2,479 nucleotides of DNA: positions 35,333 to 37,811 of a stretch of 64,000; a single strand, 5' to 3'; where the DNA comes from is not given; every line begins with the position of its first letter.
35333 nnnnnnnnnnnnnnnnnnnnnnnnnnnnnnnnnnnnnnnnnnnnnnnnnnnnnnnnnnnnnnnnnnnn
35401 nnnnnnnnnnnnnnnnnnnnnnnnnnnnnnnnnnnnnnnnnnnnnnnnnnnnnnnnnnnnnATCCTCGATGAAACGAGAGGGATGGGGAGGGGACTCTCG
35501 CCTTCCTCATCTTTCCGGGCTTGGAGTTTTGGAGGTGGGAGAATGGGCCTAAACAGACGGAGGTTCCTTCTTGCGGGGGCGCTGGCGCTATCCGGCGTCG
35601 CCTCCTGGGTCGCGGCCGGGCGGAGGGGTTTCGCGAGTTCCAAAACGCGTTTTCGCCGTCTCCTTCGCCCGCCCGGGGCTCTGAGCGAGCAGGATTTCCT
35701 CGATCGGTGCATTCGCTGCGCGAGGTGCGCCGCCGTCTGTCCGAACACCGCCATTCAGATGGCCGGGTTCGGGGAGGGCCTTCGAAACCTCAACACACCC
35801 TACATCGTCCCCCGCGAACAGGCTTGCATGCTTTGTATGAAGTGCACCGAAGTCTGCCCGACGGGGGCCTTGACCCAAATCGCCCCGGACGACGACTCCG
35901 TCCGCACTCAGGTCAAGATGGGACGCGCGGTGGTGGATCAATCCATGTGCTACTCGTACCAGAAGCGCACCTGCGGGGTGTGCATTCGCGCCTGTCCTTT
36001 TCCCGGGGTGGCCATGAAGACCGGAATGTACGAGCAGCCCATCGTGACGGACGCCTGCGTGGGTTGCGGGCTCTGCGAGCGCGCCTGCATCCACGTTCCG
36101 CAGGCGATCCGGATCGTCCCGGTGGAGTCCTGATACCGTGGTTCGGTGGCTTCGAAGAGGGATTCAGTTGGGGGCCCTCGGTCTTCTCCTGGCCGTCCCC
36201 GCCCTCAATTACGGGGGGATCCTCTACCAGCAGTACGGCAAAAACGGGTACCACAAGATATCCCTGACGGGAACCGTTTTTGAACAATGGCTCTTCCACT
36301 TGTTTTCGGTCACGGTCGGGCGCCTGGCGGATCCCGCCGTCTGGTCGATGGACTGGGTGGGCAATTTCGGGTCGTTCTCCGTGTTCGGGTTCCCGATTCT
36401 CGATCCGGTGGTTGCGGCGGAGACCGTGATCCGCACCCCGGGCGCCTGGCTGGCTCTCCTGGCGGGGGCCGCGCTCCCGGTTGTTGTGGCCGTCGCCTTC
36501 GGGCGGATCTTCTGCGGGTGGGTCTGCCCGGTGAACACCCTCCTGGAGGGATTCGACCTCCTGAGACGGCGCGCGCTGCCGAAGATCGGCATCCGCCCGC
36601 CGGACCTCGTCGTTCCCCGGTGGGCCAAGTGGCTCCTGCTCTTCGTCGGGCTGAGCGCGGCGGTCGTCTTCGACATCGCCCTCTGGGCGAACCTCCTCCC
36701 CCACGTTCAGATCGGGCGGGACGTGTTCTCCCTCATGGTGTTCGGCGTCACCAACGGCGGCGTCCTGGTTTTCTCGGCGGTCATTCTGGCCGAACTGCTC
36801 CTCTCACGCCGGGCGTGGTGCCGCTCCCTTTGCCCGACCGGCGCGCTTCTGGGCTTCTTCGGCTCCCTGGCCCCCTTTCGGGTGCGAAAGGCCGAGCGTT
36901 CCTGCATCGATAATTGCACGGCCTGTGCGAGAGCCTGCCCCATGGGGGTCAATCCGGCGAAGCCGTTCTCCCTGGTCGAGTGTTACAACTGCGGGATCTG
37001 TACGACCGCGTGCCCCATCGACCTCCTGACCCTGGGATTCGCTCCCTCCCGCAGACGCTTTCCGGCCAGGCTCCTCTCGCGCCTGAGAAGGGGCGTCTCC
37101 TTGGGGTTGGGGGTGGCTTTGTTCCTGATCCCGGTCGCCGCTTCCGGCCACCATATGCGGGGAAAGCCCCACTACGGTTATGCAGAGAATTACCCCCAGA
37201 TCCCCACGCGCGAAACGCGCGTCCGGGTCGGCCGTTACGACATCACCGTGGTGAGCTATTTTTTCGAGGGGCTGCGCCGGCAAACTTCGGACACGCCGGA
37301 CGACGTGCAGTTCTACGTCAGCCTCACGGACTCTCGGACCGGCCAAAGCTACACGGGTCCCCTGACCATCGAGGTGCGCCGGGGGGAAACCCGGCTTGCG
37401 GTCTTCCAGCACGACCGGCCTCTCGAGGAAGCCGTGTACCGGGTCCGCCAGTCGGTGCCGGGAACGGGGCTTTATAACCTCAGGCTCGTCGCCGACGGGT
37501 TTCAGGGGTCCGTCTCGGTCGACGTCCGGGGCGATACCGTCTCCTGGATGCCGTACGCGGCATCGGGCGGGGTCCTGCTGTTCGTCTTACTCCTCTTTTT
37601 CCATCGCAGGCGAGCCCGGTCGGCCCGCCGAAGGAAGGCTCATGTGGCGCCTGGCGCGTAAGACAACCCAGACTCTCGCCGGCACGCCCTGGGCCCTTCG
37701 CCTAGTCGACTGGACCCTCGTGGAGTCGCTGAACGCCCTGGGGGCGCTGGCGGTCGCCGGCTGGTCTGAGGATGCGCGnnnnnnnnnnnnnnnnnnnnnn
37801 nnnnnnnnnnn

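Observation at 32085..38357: Atypical Nap-like periplasmic molybdoenzyme module: class-I-type diheme cytochrome, NapA-like, NapG-like, extended NapH-like and a second NapG-like, with no NapB/NapC/NapD/NapF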

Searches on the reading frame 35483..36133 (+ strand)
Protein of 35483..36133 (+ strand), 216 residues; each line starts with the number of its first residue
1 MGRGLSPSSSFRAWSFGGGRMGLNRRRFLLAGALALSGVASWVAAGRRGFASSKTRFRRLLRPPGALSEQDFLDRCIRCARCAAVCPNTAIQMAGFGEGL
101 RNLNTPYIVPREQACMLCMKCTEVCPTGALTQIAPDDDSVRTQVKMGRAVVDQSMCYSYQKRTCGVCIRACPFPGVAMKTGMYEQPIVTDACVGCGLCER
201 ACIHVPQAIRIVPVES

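Call 3: search_protein_families(library=pfam, proteins=[window:35483-36133:+], max_evalue=0.01)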
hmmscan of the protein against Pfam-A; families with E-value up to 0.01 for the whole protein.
window:35483-36133:+ (216 aa): 15 families
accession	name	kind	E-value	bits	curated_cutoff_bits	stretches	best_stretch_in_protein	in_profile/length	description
PF12838.12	Fer4_7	-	5e-16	59.3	27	3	75-129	1-52/52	4Fe-4S dicluster domain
PF00037.32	Fer4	-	6.1e-16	57.9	21.1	3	112-131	5-24/24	4Fe-4S binding domain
PF13187.11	Fer4_9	-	4.2e-14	52.8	27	2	75-129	1-51/52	4Fe-4S dicluster domain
PF13237.11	Fer4_10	-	3.5e-13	49.7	25.5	3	111-172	5-53/53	4Fe-4S dicluster domain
PF12837.12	Fer4_6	-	9.4e-13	47.9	25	3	189-208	6-23/24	4Fe-4S binding domain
PF14697.11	Fer4_21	-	3.5e-12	46.7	35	2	74-129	6-56/59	4Fe-4S dicluster domain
PF12797.12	Fer4_2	-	1.1e-11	44.2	24.5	2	73-87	7-21/22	4Fe-4S binding domain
PF13484.11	Fer4_16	-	7.1e-11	43.2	30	2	115-173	2-65/66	4Fe-4S double cluster binding domain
PF13534.11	Fer4_17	-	5.8e-09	36.8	22.2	1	64-88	34-58/61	4Fe-4S dicluster domain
PF12800.12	Fer4_4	-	9.3e-09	35.3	24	0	74-88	2-16/17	4Fe-4S binding domain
PF25160.1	LdpA_Fe-S-bd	-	3.9e-07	30.2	27.6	1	63-94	14-46/49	LdpA Fe-S cluster-binding domain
PF12798.12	Fer4_3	-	5.9e-07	30.3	27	0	115-129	1-15/15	4Fe-4S binding domain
PF13183.11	Fer4_8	-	1.3e-06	29.3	27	1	73-128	2-67/68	4Fe-4S dicluster domain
PF13746.11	Fer4_18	-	2.6e-05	24.8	27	0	69-89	54-74/114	4Fe-4S dicluster domain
PF17179.9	Fer4_22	-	7.8e-05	23.9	27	0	115-203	2-92/95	4Fe-4S dicluster domain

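Call 4: search_protein_families(library=ncbifam, proteins=[window:35483-36133:+], max_evalue=0.01)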
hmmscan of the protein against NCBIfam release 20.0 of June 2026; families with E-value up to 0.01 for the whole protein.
window:35483-36133:+ (216 aa): 72 families (the best 25 are shown)
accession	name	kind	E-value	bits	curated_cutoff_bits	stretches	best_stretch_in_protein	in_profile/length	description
NF007012.0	PRK09476.1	equivalog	1.4e-36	126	269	1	24-215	10-209/254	ferredoxin-type protein NapG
TIGR00397.1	mauM_napG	subfamily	2.8e-31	108.7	178.85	1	27-215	5-200/213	MauM/NapG family ferredoxin-type protein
TIGR00402.1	napF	equivalog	2.4e-16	60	102.2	1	57-203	18-144/149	ferredoxin-type protein NapF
TIGR01971.1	NuoI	subfamily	1.1e-11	44.3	113.05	1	66-132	34-100/121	NADH-quinone oxidoreductase, chain I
NF005504.0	PRK07118.1-3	equivalog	3.1e-10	39.9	437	2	65-135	210-270/293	Fe-S cluster domain-containing protein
NF042909.1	FMH_DH_FwdF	exception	3.1e-10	39.7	375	1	74-176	99-195/336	tungsten-dependent formylmethanofuran dehydrogenase subunit FwdF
NF058577.1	FdxA_fam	equivalog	1.1e-09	38.3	65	2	163-202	11-48/52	4Fe-4S ferredoxin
TIGR02700.1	flavo_MJ0208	hypoth_equivalog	5.5e-09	35.6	251.35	2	149-203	135-190/234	dihydromethanopterin reductase (acceptor)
TIGR02179.1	PorD_KorD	subfamily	3.3e-08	33.5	60.05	2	110-179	22-75/78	2-oxoacid:acceptor oxidoreductase, delta subunit, pyruvate/2-ketoisovalerate family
NF004546.0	PRK05888.3-3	equivalog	4.6e-08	32.7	260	2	73-134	63-128/196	NADH-quinone oxidoreductase subunit NuoI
NF043069.1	T4HPD_activ_SAM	equivalog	7.4e-08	32.1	425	1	73-134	50-101/299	trans-4-hydroxy-L-proline dehydratase activase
NF038196.1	ferrodoxin_EFR1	subfamily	1.1e-07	32.1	75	1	74-131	184-230/242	EFR1 family ferrodoxin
NF006076.0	PRK08222.1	equivalog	1.3e-07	31.7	270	1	70-94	69-93/181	hydrogenase 4 subunit H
TIGR04395.1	cutC_activ_rSAM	equivalog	1.8e-07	30.7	360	1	74-140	54-112/309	choline TMA-lyase-activating enzyme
NF009053.0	PRK12387.1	subfamily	2.6e-07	30.5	204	1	73-131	37-91/180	formate hydrogenlyase complex iron-sulfur subunit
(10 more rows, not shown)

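Call 63: search_solved_structures(query=window:35543-36130:+, max_evalue=0.001)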
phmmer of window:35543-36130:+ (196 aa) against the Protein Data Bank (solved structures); distinct sequences matched with E-value up to 0.001: 95 (the best 60 are shown).
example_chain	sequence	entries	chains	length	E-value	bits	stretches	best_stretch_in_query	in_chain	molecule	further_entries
9sw6_G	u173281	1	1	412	3.8e-14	55.8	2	55-154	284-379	Polyferredoxin protein MvhB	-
9sfi_T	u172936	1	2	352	5.2e-14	55.4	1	53-159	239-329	4Fe-4S ferredoxin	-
9sw6_H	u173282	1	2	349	7.3e-13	51.6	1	37-156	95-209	Tungsten formylmethanofuran dehydrogenase, subunit F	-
5t5i_F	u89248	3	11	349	9e-13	51.3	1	38-182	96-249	Tungsten formylmethanofuran dehydrogenase subunit fwdF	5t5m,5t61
9sfi_O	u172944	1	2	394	9.5e-12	48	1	53-108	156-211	Ferredoxin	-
8jjr_c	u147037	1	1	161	1.9e-06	30.7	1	15-132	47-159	PsaC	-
8jze_c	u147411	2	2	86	2.4e-06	30.4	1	53-133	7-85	Photosystem I PsaC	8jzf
7bkb_K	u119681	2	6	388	3.6e-06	29.8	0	93-162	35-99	Formylmethanofuran dehydrogenase, subunit F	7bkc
2wsc_C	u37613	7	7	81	6e-06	29.1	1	52-111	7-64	PHOTOSYSTEM I IRON-SULFUR CENTER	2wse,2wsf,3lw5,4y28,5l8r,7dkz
9lut_C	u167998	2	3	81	6.1e-06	29.1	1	53-121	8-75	Photosystem I iron-sulfur center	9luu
2o01_C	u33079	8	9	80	6.7e-06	28.9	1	52-111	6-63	Photosystem I iron-sulfur center | PsaC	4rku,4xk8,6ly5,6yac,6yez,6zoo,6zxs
7dr0_C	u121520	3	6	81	8.3e-06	28.6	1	53-111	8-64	Photosystem I iron-sulfur center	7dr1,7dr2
6u8y_N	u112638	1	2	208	1.2e-05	28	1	54-111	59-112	NADH dehydrogenase subunit I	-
6zzx_C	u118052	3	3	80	1.3e-05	28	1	53-111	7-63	Photosystem I iron-sulfur center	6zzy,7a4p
8jw0_c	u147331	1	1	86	1.5e-05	27.8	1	53-132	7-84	Photosystem I PsaC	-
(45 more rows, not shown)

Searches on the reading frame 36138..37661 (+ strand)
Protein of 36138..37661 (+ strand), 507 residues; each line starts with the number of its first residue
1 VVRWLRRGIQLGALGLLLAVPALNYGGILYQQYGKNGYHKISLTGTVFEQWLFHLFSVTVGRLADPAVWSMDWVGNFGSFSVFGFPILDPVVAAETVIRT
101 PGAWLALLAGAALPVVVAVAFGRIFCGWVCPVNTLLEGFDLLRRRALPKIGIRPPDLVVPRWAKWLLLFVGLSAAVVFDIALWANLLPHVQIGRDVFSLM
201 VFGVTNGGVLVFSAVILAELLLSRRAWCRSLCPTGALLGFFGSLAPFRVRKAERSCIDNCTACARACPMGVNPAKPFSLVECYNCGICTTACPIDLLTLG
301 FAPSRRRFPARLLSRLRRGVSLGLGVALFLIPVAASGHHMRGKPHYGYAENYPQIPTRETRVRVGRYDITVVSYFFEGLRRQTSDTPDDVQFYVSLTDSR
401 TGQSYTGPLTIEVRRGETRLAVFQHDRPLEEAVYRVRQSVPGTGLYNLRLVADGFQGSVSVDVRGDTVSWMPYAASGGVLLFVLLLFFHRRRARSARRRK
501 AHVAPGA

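Call 3: search_protein_families(library=pfam, proteins=[window:36138-37661:+], max_evalue=0.01)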
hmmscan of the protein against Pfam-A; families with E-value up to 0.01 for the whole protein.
window:36138-37661:+ (507 aa): 5 families
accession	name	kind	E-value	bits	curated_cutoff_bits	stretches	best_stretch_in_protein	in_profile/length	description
PF12801.12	Fer4_5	-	2.6e-15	56.5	22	2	105-147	3-45/48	4Fe-4S binding domain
PF00037.32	Fer4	-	4.8e-05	23.4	21.1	0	281-295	7-21/24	4Fe-4S binding domain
PF13746.11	Fer4_18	-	0.00029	21.5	27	1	250-293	55-96/114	4Fe-4S dicluster domain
PF13484.11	Fer4_16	-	0.00034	21.8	30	0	281-300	1-20/66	4Fe-4S double cluster binding domain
PF13187.11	Fer4_9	-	0.00055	20.4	27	0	256-294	2-49/52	4Fe-4S dicluster domain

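Call 4: search_protein_families(library=ncbifam, proteins=[window:36138-37661:+], max_evalue=0.01)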
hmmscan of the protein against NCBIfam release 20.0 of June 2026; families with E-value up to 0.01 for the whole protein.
window:36138-37661:+ (507 aa): 10 families
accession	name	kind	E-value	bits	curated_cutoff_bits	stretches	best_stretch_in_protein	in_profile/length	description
NF007013.0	PRK09477.1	equivalog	4.7e-33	114.5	234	1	51-299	42-276/286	quinol dehydrogenase ferredoxin subunit NapH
TIGR02163.1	napH_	subfamily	1.8e-31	109.6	213.05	1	74-298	28-252/255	NapH/MauN family ferredoxin-type protein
NF046105.1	TransRegNosR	equivalog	1e-09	37.3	1000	1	119-289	493-662/680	transcriptional regulator NosR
NF045874.1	Vhu_polyferre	exception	1.6e-06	27.1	600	1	228-299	38-106/381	F420-non-reducing hydrogenase associated-polyferredoxin VhuB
TIGR02745.1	ccoG_rdxA_fixG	equivalog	0.00027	20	316.7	1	252-292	229-267/435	cytochrome c oxidase accessory protein CcoG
NF007382.0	PRK09898.1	equivalog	0.00084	18.9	213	1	227-297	130-198/208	ferredoxin-like protein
TIGR03287.1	methan_mark_16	hypoth_equivalog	0.001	17.6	363.95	1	248-296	296-346/391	methanogenesis marker 16 metalloprotein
NF058577.1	FdxA_fam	equivalog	0.0014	18.8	65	0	281-296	8-23/52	4Fe-4S ferredoxin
TIGR02700.1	flavo_MJ0208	hypoth_equivalog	0.0036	16.6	251.35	1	254-300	147-197/234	dihydromethanopterin reductase (acceptor)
TIGR01944.1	rnfB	subfamily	0.0077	15.8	68.7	0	253-300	112-163/190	RnfABCDGE type electron transport complex subunit B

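Call 64: search_solved_structures(query=window:36138-37658:+, max_evalue=0.01)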
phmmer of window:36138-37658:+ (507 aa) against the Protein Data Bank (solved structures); distinct sequences matched with E-value up to 0.01: 0.

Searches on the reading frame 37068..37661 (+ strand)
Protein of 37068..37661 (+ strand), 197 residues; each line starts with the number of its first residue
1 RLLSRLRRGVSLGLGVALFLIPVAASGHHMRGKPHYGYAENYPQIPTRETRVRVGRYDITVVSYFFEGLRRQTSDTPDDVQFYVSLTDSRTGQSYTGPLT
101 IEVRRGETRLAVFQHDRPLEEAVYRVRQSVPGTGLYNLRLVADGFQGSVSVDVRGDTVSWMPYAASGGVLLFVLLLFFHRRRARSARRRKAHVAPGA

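Call 38: search_protein_families(library=pfam, proteins=[window:37068-37661:+], max_evalue=5)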
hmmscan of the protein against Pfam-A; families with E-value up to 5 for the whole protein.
window:37068-37661:+ (197 aa): 0 families

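Call 39: search_protein_families(library=ncbifam, proteins=[window:37068-37661:+], max_evalue=1)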
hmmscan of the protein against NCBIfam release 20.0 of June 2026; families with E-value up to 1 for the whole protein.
window:37068-37661:+ (197 aa): 1 family
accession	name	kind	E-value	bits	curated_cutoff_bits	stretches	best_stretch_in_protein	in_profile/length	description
NF007293.0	PRK09765.1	equivalog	0.1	11.1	763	1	125-189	574-633/639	PTS 2-O-a-mannosyl-D-glycerate transporter subunit IIABC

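Call 49: find_homologous_proteins(query=window:37068-37658:+, max_evalue=0.001)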
Query window:37068-37658:+ (197 aa): 8 proteins with E <= 0.001 among 770 candidates.
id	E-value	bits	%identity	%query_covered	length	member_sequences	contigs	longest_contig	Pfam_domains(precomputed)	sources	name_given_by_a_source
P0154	9.4e-124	428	99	100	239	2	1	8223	-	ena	-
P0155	2.3e-111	388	90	99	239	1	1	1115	-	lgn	-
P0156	1.4e-97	343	86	90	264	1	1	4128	-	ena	-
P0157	1.2e-82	294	86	74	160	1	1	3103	-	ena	-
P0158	2.1e-73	264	70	72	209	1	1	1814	-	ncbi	ncbi:MAG: hypothetical protein ACE5IM_11855, partial [Nitrospinota bacterium]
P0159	3.4e-68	247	60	93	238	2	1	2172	-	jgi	jgi:ferredoxin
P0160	9.4e-64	232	59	93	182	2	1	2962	-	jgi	jgi:hypothetical protein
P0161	6.5e-56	207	55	89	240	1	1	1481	-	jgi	jgi:ferredoxin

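Call 57: predict_structure(alignment_id=A1)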
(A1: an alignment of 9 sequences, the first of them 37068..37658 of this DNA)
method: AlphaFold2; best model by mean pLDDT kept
length: 197 residues; sequences in the alignment: 9
mean_pLDDT: 74.2   pTM: 0.58
mean pLDDT of the five models: 74.2, 73.2, 71.9, 70.0, 69.0
residues with pLDDT >= 90: 69; 70-90: 56; 50-70: 30; < 50: 42
segments of 3 or more residues with pLDDT < 50: 1-15, 19-43
pLDDT, mean of each block of 10 residues (from residue 1): 44 48 37 35 65 93 83 76 93 94 94 90 87 93 93 73 76 86 65 51
secondary structure, 60 per line:
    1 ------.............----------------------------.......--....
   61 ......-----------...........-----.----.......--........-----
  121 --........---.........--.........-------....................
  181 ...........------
elements in order: H7-19 E48-54 E57-66 E78-88 E99-105 E108-115 E123-130 E134-142 E145-153 H161-191

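Call 60: fold_search(model_id=the predicted structure, library=pdb)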
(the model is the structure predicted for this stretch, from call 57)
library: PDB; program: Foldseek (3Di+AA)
matches with E <= 10: 1352; with E <= 0.001: 0
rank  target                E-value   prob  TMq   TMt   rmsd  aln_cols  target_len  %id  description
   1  6s7o_G                2.7e-03  1.00  0.31  0.17  11.6       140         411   16  Cryo-EM structure of human oligosaccharyltransferase complex OST-A (released 2019-12-18)
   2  6z9c                  4.1e-03  1.00  0.31  0.25   6.3       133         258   11  Structure of human POLDIP2, a multifaceted adaptor protein in metabolism and genome stability (released 2020-06-17)
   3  9ll2_A                4.8e-03  1.00  0.37  0.61   4.3       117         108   10  Crystal structure of the Helicobacter pylori copper resistance determinant CrdA in the apo form (released 2025-11-19)
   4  6s7t_G                5.4e-03  0.99  0.29  0.16  11.9       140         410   16  Cryo-EM structure of human oligosaccharyltransferase complex OST-B (released 2019-12-18)
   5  8qb1_A                7.0e-03  1.00  0.29  0.60   3.2        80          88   20  C-terminal domain of mirolase from Tannerella forsythia (released 2024-02-28)
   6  2p9r_A                8.7e-03  1.00  0.33  0.57   5.9       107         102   16  Human alpha2-macroglogulin is composed of multiple domains, as predicted by homology with complement component C3 (released 2007-08-21)
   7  8b6l_N                9.2e-03  0.97  0.26  0.15  11.9       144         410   16  Subtomogram average of the human Sec61-TRAP-OSTA-translocon (released 2022-12-07)
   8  8qb1_C                1.1e-02  1.00  0.26  0.55   3.9        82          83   21  C-terminal domain of mirolase from Tannerella forsythia (released 2024-02-28)
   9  1cwv                  1.3e-02  0.99  0.28  0.14   5.6        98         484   15  CRYSTAL STRUCTURE OF INVASIN: A BACTERIAL INTEGRIN-BINDING PROTEIN (released 1999-10-13)
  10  9ll4_A                1.9e-02  1.00  0.36  0.62   5.4       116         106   11  Crystal structure of the Helicobacter pylori copper resistance determinant CrdA in complex with silver ions in space g (released 2025-11-19)
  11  3uc2_B                1.9e-02  0.99  0.32  0.47   7.3       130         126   14  Crystal structure of a DUF4426 family protein (PA0388) from Pseudomonas aeruginosa PAO1 at 2.09 A resolution (released 2011-11-23)
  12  5dca_A                1.9e-02  0.94  0.24  0.04   8.9       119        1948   11  Crystal structure of yeast full length Brr2 in complex with Prp8 Jab1 domain (released 2015-12-16)
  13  1xq4_A                1.9e-02  0.80  0.23  0.32   8.1       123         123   16  Crystal Structure of the Putative ApaA Protein from Bordetella pertussis, Northeast Structural Genomics Target BeR40 (released 2004-11-09)
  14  2p9r_B                2.3e-02  0.99  0.31  0.54   4.9       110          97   15  Human alpha2-macroglogulin is composed of multiple domains, as predicted by homology with complement component C3 (released 2007-08-21)
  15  5b71_E                2.6e-02  1.00  0.30  0.55   5.2       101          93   10  Crystal structure of complement C5 in complex with SKY59 (released 2017-05-03)
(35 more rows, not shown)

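Call 91: search_protein_representatives(alignment_id=A1)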
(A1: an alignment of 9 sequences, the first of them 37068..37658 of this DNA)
Query: 9 sequences, 239 profile positions. Proteins with E-value up to 0.001 (for the whole library): 116; up to 1e-10: 55; up to 1e-30: 17. The best 116 are listed.
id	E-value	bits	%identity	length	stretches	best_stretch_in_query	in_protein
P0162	4.9e-110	382.9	-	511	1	1-233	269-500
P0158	1.2e-105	368.6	-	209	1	33-239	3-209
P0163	3.9e-58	213.0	-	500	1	1-231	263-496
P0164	1.9e-45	171.4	-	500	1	3-231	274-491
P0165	3.7e-43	163.9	-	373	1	4-229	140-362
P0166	1.3e-41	158.9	-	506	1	1-225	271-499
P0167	4.9e-41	157.0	-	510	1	3-230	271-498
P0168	7.5e-40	153.1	-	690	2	2-182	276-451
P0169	7.9e-39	149.8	-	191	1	56-238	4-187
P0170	5.2e-37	143.8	-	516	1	8-232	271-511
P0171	2.1e-36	141.8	-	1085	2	15-230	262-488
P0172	8.6e-36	139.8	-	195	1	55-228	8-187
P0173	3.9e-35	137.7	-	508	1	5-227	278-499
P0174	7.4e-33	130.2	-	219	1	17-228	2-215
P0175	8.0e-33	130.1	-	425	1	12-233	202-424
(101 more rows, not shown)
